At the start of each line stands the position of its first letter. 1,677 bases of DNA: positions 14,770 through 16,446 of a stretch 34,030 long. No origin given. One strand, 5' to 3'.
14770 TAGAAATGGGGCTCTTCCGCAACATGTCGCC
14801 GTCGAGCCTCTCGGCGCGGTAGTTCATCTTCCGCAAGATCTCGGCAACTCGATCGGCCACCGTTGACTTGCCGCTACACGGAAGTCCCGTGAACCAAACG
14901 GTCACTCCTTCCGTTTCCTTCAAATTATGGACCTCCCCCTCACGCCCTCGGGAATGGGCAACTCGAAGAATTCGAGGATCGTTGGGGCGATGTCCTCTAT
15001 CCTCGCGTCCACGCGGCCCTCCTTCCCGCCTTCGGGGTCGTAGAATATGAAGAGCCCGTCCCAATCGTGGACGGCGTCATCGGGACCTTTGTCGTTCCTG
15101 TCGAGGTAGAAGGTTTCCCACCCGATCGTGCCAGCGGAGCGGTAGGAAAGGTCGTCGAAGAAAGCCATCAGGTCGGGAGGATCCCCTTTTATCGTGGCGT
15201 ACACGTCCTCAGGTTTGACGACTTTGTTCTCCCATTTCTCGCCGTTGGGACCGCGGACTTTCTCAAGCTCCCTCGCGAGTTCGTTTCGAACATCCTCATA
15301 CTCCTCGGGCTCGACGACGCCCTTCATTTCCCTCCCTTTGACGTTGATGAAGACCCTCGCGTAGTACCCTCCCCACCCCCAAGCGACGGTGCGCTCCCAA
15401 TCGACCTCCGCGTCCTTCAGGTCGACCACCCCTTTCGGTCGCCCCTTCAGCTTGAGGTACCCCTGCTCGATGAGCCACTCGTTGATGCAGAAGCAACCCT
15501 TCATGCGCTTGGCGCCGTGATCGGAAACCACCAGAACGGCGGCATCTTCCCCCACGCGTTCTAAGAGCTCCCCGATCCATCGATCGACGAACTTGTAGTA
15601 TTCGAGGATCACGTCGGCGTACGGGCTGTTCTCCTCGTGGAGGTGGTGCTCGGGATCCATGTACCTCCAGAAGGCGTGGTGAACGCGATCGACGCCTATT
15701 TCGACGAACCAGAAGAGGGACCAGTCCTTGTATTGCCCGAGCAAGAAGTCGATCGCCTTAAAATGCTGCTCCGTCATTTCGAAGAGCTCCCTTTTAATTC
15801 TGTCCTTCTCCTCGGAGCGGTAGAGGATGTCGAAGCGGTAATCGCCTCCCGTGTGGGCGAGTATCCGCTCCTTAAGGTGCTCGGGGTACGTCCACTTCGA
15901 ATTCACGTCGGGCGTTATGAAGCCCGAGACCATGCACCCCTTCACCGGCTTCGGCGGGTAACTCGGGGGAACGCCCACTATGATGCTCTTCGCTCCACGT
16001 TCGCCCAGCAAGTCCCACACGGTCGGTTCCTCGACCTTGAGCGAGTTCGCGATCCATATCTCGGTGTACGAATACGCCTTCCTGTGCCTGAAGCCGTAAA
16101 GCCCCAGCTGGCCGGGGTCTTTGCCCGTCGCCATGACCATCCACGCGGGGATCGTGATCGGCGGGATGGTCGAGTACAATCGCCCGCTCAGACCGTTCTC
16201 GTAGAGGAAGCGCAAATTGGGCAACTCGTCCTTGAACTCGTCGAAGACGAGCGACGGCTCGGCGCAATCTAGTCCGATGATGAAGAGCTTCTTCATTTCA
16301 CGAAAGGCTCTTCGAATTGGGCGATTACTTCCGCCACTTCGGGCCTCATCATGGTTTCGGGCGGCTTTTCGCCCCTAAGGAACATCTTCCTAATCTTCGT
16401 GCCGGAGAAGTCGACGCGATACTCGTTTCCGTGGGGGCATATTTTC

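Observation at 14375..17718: RHH-sat-[AP-superfamily]-cysC operon inside a glycosylation island: candidate glycan/protein sulfation module with no recognisable sulfotransferase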

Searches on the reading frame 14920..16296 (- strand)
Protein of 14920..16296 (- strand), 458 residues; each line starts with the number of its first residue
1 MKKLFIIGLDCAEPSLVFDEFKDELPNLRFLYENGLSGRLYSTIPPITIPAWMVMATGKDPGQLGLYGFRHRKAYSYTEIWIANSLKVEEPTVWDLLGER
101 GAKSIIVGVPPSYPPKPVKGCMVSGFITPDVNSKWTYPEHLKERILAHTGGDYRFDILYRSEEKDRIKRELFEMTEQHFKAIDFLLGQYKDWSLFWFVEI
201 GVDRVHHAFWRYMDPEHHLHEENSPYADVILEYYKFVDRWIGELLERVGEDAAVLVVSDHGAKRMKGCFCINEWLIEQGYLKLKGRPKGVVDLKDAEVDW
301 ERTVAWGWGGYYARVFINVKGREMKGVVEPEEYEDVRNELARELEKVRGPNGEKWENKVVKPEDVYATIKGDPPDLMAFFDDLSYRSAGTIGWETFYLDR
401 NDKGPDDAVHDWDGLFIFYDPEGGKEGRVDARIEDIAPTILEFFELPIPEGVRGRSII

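Call 7: search_protein_families(library=pfam, proteins=[window:14920-16296:-], max_evalue=0.01)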
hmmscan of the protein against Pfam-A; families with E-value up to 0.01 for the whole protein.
window:14920-16296:- (458 aa): 1 family
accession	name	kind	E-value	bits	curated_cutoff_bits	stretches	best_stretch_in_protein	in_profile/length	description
PF01663.27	Phosphodiest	-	2.8e-48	165.7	23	1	5-405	2-341/342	Type I phosphodiesterase / nucleotide pyrophosphatase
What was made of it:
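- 14920..16296 (-): AP1: cytoplasmic NPP-fold alkaline-phosphatase-superfamily enzyme of 458 aa, orthologous to PYCH_17550. It most likely acts as an inorganic pyrophosphatase that pulls the Sat reaction. PF01663 at 2.8e-48 (call 7).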

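Call 11: search_protein_families(library=ncbifam, proteins=[window:14920-16296:-], max_evalue=0.01)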
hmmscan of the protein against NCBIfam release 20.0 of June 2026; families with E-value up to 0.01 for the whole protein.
window:14920-16296:- (458 aa): 1 family
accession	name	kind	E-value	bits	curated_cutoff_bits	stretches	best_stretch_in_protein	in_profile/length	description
NF010322.0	PRK13759.1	equivalog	0.0082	14.7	481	0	432-457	351-376/486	arylsulfatase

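Call 12: search_solved_structures(query=window:14920-16296:-, max_evalue=1, show_alignments=2)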
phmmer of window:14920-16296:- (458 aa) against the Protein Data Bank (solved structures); distinct sequences matched with E-value up to 1: 3.
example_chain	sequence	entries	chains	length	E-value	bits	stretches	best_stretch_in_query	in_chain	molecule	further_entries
3szy_A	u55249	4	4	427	0.0013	21.1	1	8-108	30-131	phosphonoacetate hydrolase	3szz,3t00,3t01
3t02_A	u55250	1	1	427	0.0067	18.8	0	8-108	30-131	phosphonoacetate hydrolase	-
4fdi_A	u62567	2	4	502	0.081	15.2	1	17-263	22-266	N-acetylgalactosamine-6-sulfatase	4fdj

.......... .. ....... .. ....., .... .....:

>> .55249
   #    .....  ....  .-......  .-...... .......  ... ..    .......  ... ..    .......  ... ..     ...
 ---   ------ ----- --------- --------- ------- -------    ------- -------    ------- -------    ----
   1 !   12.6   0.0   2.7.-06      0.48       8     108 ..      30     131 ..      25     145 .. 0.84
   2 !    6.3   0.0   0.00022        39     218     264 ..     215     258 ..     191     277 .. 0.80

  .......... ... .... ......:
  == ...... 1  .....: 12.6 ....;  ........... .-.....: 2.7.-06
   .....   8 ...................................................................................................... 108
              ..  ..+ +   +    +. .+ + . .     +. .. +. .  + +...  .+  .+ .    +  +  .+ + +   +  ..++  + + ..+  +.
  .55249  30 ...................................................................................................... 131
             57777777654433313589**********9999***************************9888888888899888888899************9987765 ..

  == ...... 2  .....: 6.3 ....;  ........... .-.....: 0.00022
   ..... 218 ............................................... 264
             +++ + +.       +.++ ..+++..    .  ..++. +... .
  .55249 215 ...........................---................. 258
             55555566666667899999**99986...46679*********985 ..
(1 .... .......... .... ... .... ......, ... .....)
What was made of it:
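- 14920..16296 (-): T48 aligns with nucleophile Thr64 of phosphonoacetate hydrolase (call 12).
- On Alkaline phosphatase superfamily, NPP-type (PF01663): This is the position changed in the variant entry 3t02 (call 12).
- Tried and rejected: The best hit was phosphonoacetate hydrolase at E 0.0013 (call 12).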

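Call 14: find_homologous_proteins(query=window:14920-16296:-, max_evalue=0.00001)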
Query window:14920-16296:- (458 aa): 6573 proteins with E <= 0.00001 among 8000 candidates; the best 120 are listed.
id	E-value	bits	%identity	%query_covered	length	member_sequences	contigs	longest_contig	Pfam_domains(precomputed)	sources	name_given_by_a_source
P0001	0.0e+0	1085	100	100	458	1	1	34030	PF01663.28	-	-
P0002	4.4e-206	704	62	99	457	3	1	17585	PF01663.28,PF00884.29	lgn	-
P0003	5.4e-204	697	63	99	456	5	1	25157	PF01663.28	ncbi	-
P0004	1.0e-184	633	57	100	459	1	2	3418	PF01663.28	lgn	-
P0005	7.9e-184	631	57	99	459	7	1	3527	PF01663.28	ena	-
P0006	2.5e-183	629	57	100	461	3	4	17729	PF01663.28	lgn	-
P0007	7.6e-183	627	56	100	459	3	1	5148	PF01663.28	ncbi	ncbi:MAG: alkaline phosphatase family protein [Candidatus Bathyarchaeia archaeon]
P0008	2.6e-182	626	57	98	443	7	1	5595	PF01663.28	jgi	-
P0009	4.7e-182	625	58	99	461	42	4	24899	PF01663.28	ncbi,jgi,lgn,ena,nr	ncbi:MAG: alkaline phosphatase family protein [Candidatus Odinarchaeota archaeon]|nr:alkaline phosph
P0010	4.9e-182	625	57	100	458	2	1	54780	PF01663.28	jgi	-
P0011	1.7e-181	623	58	100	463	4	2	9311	PF01663.28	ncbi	ncbi:MAG: alkaline phosphatase family protein [Candidatus Baldrarchaeia archaeon]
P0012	1.8e-181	623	57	100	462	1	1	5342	PF01663.28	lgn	-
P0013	7.0e-181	621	56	100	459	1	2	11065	PF01663.28,PF16347.11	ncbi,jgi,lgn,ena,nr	ncbi:MAG: alkaline phosphatase family protein [Candidatus Verstraetearchaeota archaeon]|jgi:predicte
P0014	7.5e-181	621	58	100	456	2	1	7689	PF01663.28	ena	-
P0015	9.4e-181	620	58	100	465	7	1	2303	PF01663.28,PF00884.29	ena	-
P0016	9.4e-181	620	56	100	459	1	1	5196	PF01663.28,PF16347.11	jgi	jgi:predicted AlkP superfamily phosphohydrolase/phosphomutase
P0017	6.4e-180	618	56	100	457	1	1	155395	PF01663.28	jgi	jgi:predicted AlkP superfamily phosphohydrolase/phosphomutase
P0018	6.9e-180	618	57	100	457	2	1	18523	PF01663.28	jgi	-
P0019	7.1e-180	617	56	100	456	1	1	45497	PF01663.28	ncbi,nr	ncbi:MAG: alkaline phosphatase family protein [Acidobacteriota bacterium]|nr:alkaline phosphatase fa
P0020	8.3e-180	617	56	100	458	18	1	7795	PF01663.28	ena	-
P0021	9.2e-180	617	57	100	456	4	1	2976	PF01663.28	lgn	-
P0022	9.7e-180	617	56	100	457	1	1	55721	PF01663.28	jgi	-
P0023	1.1e-179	617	56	100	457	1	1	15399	PF01663.28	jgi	-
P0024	1.3e-179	617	56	100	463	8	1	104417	PF01663.28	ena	-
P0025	1.6e-179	616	56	100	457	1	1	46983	PF01663.28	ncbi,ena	-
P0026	1.7e-179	616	56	100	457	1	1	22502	PF01663.28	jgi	-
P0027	2.1e-179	616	56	100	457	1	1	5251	PF01663.28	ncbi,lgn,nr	ncbi:MAG: alkaline phosphatase family protein [Candidatus Aminicenantes bacterium]|nr:alkaline phosp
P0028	2.4e-179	616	55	100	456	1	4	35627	PF01663.28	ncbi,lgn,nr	ncbi:MAG: alkaline phosphatase family protein [Acidobacteriota bacterium]|nr:alkaline phosphatase fa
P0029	2.6e-179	616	56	100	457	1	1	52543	PF01663.28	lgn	-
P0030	2.7e-179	616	56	100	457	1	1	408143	PF01663.28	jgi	jgi:predicted AlkP superfamily phosphohydrolase/phosphomutase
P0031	2.8e-179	616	56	100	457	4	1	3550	PF01663.28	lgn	-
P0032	3.2e-179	615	57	100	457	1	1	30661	PF01663.28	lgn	-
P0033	3.3e-179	615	56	100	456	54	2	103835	PF01663.28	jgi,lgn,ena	-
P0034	3.4e-179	615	57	100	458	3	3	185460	PF01663.28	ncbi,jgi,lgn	-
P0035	3.7e-179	615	55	100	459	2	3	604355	PF01663.28,PF16347.11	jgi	jgi:predicted AlkP superfamily phosphohydrolase/phosphomutase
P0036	4.0e-179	615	57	100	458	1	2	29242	PF01663.28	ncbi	ncbi:MAG: alkaline phosphatase family protein [Candidatus Jordarchaeaceae archaeon]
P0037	4.1e-179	615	56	100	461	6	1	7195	PF01663.28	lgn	-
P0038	6.0e-179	614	55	100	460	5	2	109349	PF01663.28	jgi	jgi:predicted AlkP superfamily phosphohydrolase/phosphomutase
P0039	8.2e-179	614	55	100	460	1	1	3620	PF01663.28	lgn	-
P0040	1.1e-178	614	55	100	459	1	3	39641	PF01663.28,PF16347.11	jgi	jgi:predicted AlkP superfamily phosphohydrolase/phosphomutase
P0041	1.6e-178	613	56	100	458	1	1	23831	PF01663.28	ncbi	ncbi:MAG: alkaline phosphatase family protein [Candidatus Jordarchaeaceae archaeon]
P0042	2.0e-178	613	56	100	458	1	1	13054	PF01663.28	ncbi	ncbi:MAG: alkaline phosphatase family protein [Candidatus Jordarchaeaceae archaeon]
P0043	2.1e-178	613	56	100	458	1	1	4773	PF01663.28,PF00884.29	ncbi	ncbi:MAG: alkaline phosphatase family protein [Candidatus Freyarchaeota archaeon]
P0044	2.5e-178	612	56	100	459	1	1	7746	PF01663.28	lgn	-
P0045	3.0e-178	612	55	100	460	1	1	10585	PF01663.28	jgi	jgi:predicted AlkP superfamily phosphohydrolase/phosphomutase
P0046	3.1e-178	612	56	100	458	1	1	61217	PF01663.28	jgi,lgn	jgi:predicted AlkP superfamily phosphohydrolase/phosphomutase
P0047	4.2e-178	612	56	100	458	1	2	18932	PF01663.28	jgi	jgi:predicted AlkP superfamily phosphohydrolase/phosphomutase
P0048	4.3e-178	612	56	100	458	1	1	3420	PF01663.28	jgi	jgi:predicted AlkP superfamily phosphohydrolase/phosphomutase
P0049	4.5e-178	612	56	100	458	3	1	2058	PF01663.28,PF00884.29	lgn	-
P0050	5.2e-178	611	56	100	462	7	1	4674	PF01663.28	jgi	-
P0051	5.3e-178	611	55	100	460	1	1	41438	PF01663.28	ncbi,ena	ncbi:MAG: alkaline phosphatase family protein [Candidatus Aminicenantales bacterium]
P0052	5.3e-178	611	55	100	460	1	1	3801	PF01663.28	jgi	-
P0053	5.5e-178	611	55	100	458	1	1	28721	PF01663.28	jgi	jgi:predicted AlkP superfamily phosphohydrolase/phosphomutase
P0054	6.2e-178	611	56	100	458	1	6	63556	PF01663.28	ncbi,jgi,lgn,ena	-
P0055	9.6e-178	610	56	100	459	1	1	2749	PF01663.28,PF16347.11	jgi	jgi:predicted AlkP superfamily phosphohydrolase/phosphomutase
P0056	9.9e-178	610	57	100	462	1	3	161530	PF01663.28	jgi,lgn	jgi:predicted AlkP superfamily phosphohydrolase/phosphomutase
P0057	1.0e-177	610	59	97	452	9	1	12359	PF01663.28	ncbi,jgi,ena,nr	ncbi:MAG TPA: nucleotide pyrophosphatase [Methanomicrobia archaeon]|nr:nucleotide pyrophosphatase [M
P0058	1.1e-177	610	56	100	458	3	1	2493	PF01663.28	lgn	-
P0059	1.2e-177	610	53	100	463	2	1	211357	PF01663.28,PF00884.29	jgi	-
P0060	1.2e-177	610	57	100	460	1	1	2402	PF01663.28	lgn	-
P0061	1.4e-177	610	56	100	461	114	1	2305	PF01663.28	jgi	-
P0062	1.7e-177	610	55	100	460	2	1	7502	PF01663.28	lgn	-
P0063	1.8e-177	610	55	100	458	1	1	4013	PF01663.28,PF00884.29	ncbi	ncbi:MAG: alkaline phosphatase family protein [Candidatus Jordarchaeaceae archaeon]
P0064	2.3e-177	609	55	100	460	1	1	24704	PF01663.28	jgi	jgi:predicted AlkP superfamily phosphohydrolase/phosphomutase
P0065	2.7e-177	609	57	100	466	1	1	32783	PF01663.28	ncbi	-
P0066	4.2e-177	608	55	100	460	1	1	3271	PF01663.28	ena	-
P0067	4.2e-177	608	54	100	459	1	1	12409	PF01663.28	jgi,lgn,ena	-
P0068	4.5e-177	608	55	100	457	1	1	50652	PF01663.28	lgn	-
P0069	5.4e-177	608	57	100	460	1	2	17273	PF01663.28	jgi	jgi:predicted AlkP superfamily phosphohydrolase/phosphomutase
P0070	7.2e-177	608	56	100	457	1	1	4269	PF01663.28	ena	-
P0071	8.1e-177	607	56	100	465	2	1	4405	PF01663.28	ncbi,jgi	-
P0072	9.4e-177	607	54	100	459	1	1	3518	PF01663.28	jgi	jgi:predicted AlkP superfamily phosphohydrolase/phosphomutase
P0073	1.3e-176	607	57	100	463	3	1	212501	PF01663.28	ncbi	-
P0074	1.5e-176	606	55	100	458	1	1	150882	PF01663.28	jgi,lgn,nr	nr:alkaline phosphatase family protein [Candidatus Freyarchaeota archaeon]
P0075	1.8e-176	606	55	100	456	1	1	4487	PF01663.28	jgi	jgi:predicted AlkP superfamily phosphohydrolase/phosphomutase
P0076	1.9e-176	606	56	100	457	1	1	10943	PF01663.28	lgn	-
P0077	2.0e-176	606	57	100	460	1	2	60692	PF01663.28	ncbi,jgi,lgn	jgi:predicted AlkP superfamily phosphohydrolase/phosphomutase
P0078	3.1e-176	605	59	97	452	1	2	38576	PF01663.28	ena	-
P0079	3.5e-176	605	55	100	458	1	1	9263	PF01663.28,PF00884.29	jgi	jgi:predicted AlkP superfamily phosphohydrolase/phosphomutase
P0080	3.9e-176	605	55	100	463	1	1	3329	PF01663.28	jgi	-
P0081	4.2e-176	605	56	100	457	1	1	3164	PF01663.28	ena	-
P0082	4.4e-176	605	55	100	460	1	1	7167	PF01663.28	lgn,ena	-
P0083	4.5e-176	605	55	100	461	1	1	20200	PF01663.28,PF00884.29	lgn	-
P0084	6.1e-176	604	56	99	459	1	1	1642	PF01663.28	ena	-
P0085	6.1e-176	604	55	100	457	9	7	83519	PF01663.28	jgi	jgi:predicted AlkP superfamily phosphohydrolase/phosphomutase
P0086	7.1e-176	604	54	100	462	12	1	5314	PF01663.28,PF00884.29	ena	-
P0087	7.6e-176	604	55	100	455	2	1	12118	PF01663.28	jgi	jgi:predicted AlkP superfamily phosphohydrolase/phosphomutase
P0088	8.4e-176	604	54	100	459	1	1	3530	PF01663.28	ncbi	-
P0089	9.0e-176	604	55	98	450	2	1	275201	PF01663.28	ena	-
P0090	1.0e-175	604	55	100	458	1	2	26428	PF01663.28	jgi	jgi:predicted AlkP superfamily phosphohydrolase/phosphomutase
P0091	1.0e-175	604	58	96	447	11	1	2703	PF01663.28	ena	-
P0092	1.0e-175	604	54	100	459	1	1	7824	PF01663.28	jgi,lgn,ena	-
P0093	1.0e-175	604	55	99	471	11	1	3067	PF01663.28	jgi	-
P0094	1.1e-175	604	57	100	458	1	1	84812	PF01663.28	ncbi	-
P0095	1.2e-175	604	56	100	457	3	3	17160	PF01663.28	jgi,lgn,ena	jgi:predicted AlkP superfamily phosphohydrolase/phosphomutase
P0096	1.3e-175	603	55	100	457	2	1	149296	PF01663.28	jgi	-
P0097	1.4e-175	603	55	99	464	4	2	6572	PF01663.28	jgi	-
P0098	1.8e-175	603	54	100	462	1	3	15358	PF01663.28,PF00884.29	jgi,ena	-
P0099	2.0e-175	603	56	100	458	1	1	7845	PF01663.28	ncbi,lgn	-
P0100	2.1e-175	603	58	98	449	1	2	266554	PF01663.28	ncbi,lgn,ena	-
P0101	2.2e-175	603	56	100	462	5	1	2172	PF01663.28,PF00884.29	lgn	-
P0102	2.4e-175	602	55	100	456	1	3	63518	PF01663.28,PF00884.29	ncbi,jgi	-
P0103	2.7e-175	602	54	100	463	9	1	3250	PF01663.28,PF00884.29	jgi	-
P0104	3.1e-175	602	54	100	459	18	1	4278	PF01663.28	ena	-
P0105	3.4e-175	602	54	100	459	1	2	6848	PF01663.28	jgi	-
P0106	3.7e-175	602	55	100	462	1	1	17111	PF01663.28,PF00884.29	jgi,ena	-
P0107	4.2e-175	602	55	100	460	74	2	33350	PF01663.28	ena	-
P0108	4.2e-175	602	57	100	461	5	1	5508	PF01663.28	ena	-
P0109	5.6e-175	601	54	100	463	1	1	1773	PF01663.28,PF00884.29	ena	-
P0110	6.5e-175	601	55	100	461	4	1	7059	PF01663.28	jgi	jgi:predicted AlkP superfamily phosphohydrolase/phosphomutase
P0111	6.5e-175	601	53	100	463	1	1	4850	PF01663.28,PF00884.29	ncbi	ncbi:MAG: alkaline phosphatase family protein [Candidatus Hodarchaeota archaeon]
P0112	6.9e-175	601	55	100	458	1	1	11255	PF01663.28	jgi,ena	-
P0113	7.3e-175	601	55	100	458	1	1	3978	PF01663.28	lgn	-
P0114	7.6e-175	601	55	100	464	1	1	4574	PF01663.28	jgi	jgi:predicted AlkP superfamily phosphohydrolase/phosphomutase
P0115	7.6e-175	601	55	100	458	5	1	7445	PF01663.28,PF00884.29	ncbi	ncbi:MAG: alkaline phosphatase family protein [Candidatus Jordarchaeaceae archaeon]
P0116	1.7e-174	600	54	100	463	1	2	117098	PF01663.28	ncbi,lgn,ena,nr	ncbi:alkaline phosphatase family protein [Candidatus Bathyarchaeota archaeon]|nr:alkaline phosphatas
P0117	1.9e-174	600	54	100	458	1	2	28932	PF01663.28,PF00884.29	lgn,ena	-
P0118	2.3e-174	599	56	100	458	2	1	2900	PF01663.28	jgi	jgi:predicted AlkP superfamily phosphohydrolase/phosphomutase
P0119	2.4e-174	599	54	100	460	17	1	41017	PF01663.28,PF00884.29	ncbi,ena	-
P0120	2.4e-174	599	55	99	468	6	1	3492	PF01663.28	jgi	-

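Call 16: find_related_loci(query=A1, collection=genome_contigs, flank=8000)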
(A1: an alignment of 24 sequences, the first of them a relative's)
Query A1 (458 aa) in genome_contigs; peptide patterns used: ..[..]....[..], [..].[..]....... (x = any residue, [..] = any of these).
600 stretches matched a pattern (row limit reached: there are more); 593 encode a relative of the query (tblastn E <= 1e-3); the best 80 are kept; 80 distinct loci.
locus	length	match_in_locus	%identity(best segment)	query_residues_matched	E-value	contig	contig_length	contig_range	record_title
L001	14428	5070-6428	58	2-457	2e-180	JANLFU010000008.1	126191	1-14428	MAG: Candidatus Saccharicenans sp. isolate A05DMB19 NODE_8_length_126191_cov_32.716969, whole genome shotgun sequence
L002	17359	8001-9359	57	2-457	1e-179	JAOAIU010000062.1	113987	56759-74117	MAG: Candidatus Saccharicenans sp. isolate SKW99 k141_63064, whole genome shotgun sequence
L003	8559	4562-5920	58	2-457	1e-179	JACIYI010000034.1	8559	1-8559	MAG: Candidatus Aminicenantes bacterium isolate MAG-74 Aminicenantales_C3_bin33_Scaffold_34, whole genome shotgun sequen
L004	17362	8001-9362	57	2-458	6e-179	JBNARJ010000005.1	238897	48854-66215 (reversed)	MAG: Candidatus Saccharicenans sp. isolate Kamch4316-2DMB-12 bin16.fa-5, whole genome shotgun sequence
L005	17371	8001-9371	58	1-458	2e-177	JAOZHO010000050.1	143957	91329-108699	MAG: Candidatus Bathyarchaeota archaeon isolate QDN_3 k147_1198273, whole genome shotgun sequence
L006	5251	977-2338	56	1-457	0e+0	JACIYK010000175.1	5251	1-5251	MAG: Candidatus Aminicenantes bacterium isolate MAG-76 Aminicenantales_C3_bin34_Scaffold_175, whole genome shotgun seque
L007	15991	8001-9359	57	2-457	6e-177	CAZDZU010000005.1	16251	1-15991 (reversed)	MAG TPA_asm: uncultured Eubacteriales bacterium isolate SRP098346_co1_13 genome assembly, contig: NODE_3772_length_16251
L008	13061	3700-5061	56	2-457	2e-176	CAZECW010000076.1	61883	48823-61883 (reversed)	MAG TPA_asm: uncultured archaeon isolate SRP231805_co4_171 genome assembly, contig: k141_159767, whole genome shotgun se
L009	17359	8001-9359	55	2-457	4e-176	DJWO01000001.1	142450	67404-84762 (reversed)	MAG TPA_asm: Candidatus Aminicenantes bacterium UBA6228 UBA6228_contig_39952, whole genome shotgun sequence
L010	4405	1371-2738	56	2-458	0e+0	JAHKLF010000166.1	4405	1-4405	MAG: Candidatus Njordarchaeota archaeon isolate B6_G17 GBS23_166, whole genome shotgun sequence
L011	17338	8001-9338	59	3-444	5e-175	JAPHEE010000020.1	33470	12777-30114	MAG: Candidatus Alkanophaga volatiphilum isolate MCA70_species_1 c_000000000020, whole genome shotgun sequence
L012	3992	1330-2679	55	5-457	4e-180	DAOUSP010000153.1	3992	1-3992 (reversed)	MAG TPA_asm: Candidatus Aminicenantes bacterium isolate CSMAG_549 CSMAG_549_k127_679931_length_3992_cov_29.0000, whole g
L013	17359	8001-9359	56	2-457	2e-173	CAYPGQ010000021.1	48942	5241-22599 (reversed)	MAG TPA_asm: uncultured Eubacteriales bacterium isolate SRP068000_co1_174 genome assembly, contig: NODE_619_length_48942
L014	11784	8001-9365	54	1-457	1e-172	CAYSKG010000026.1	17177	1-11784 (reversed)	MAG TPA_asm: uncultured Candidatus Bathyarchaeia archaeon isolate binchicken_co184_659 genome assembly, contig: NODE_579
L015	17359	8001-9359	55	2-457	3e-172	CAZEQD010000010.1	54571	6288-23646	MAG TPA_asm: uncultured Eubacteriales bacterium isolate binchicken_co19_621 genome assembly, contig: NODE_610_length_545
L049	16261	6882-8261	53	1-458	6e-162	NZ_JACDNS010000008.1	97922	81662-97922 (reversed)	MAG: Thermococcus sp. isolate GB_MAG1_027 c_000000000202, whole genome shotgun sequence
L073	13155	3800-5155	51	2-454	1e-157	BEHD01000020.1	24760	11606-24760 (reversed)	Archaeon HR01 DNA, contig: NODE_623_20, isolate: HRbin01, whole genome shotgun sequence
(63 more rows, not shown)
